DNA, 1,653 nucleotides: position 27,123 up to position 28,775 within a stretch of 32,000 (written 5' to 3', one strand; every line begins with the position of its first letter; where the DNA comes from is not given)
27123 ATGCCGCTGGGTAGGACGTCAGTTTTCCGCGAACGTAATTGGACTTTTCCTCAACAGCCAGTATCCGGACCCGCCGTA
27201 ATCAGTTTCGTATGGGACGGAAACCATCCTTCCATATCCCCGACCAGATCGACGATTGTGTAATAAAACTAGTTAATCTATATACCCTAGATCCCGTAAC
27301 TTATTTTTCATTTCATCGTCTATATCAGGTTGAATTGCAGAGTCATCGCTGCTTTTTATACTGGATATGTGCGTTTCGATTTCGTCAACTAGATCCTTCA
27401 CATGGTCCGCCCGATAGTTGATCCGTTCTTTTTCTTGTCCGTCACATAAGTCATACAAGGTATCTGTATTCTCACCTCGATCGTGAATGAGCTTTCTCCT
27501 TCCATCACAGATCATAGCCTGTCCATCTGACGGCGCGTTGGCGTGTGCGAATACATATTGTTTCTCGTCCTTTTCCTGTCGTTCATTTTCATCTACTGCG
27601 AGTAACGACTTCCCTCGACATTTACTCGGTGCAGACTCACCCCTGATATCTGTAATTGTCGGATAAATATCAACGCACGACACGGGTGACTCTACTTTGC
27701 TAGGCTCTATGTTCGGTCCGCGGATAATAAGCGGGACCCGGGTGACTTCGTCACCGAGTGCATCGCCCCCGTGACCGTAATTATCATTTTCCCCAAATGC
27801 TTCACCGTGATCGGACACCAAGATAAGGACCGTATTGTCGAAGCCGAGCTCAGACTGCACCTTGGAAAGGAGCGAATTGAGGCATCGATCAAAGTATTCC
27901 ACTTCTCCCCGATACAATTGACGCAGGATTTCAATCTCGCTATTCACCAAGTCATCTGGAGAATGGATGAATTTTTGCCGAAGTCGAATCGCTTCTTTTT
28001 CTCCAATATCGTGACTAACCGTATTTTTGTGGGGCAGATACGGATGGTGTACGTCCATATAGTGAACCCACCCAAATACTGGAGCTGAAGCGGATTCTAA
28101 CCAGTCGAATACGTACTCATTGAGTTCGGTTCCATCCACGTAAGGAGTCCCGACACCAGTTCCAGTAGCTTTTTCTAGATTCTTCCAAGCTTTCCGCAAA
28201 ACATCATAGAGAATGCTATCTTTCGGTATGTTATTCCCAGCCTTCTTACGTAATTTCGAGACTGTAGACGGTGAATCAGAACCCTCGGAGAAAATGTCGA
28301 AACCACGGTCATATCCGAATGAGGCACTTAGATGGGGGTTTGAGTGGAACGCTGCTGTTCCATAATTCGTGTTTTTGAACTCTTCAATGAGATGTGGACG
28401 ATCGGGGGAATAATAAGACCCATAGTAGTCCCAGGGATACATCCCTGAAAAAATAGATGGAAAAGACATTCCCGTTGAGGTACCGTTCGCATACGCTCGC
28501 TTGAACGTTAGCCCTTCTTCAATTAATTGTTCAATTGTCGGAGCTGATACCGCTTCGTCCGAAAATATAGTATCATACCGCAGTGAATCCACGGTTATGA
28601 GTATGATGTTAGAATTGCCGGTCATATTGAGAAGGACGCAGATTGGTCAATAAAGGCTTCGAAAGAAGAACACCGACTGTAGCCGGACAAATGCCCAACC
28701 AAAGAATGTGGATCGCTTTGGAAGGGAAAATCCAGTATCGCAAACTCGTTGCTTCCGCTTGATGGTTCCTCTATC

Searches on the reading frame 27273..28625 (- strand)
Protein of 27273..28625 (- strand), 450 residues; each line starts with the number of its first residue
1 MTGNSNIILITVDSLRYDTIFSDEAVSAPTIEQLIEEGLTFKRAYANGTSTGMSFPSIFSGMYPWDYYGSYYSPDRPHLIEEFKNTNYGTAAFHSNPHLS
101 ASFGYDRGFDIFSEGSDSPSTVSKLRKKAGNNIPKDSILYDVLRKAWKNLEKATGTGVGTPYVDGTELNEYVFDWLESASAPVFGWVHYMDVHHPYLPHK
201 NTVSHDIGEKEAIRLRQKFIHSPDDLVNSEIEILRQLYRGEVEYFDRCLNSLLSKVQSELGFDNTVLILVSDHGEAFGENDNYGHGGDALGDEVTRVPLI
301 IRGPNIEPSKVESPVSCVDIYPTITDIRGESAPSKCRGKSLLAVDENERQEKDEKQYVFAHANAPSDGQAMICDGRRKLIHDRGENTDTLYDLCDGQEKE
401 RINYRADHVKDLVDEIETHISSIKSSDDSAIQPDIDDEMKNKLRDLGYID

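Call 57: search_protein_families(library=pfam, proteins=[window:27273-28625:-], max_evalue=0.001)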
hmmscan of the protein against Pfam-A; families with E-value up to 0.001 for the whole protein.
window:27273-28625:- (450 aa): 4 families
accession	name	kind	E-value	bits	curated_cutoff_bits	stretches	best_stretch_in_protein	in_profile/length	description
PF00884.28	Sulfatase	-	1.1e-34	120.6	25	1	5-326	1-297/301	Sulfatase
PF01663.27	Phosphodiest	-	8.8e-10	39.1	23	1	170-291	142-237/342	Type I phosphodiesterase / nucleotide pyrophosphatase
PF16347.10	SGSH_C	-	1.7e-07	32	29.3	1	292-423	13-151/154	N-sulphoglucosamine sulphohydrolase, C-terminal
PF02995.22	DUF229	-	0.00032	20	25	1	183-281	293-349/496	Protein of unknown function (DUF229)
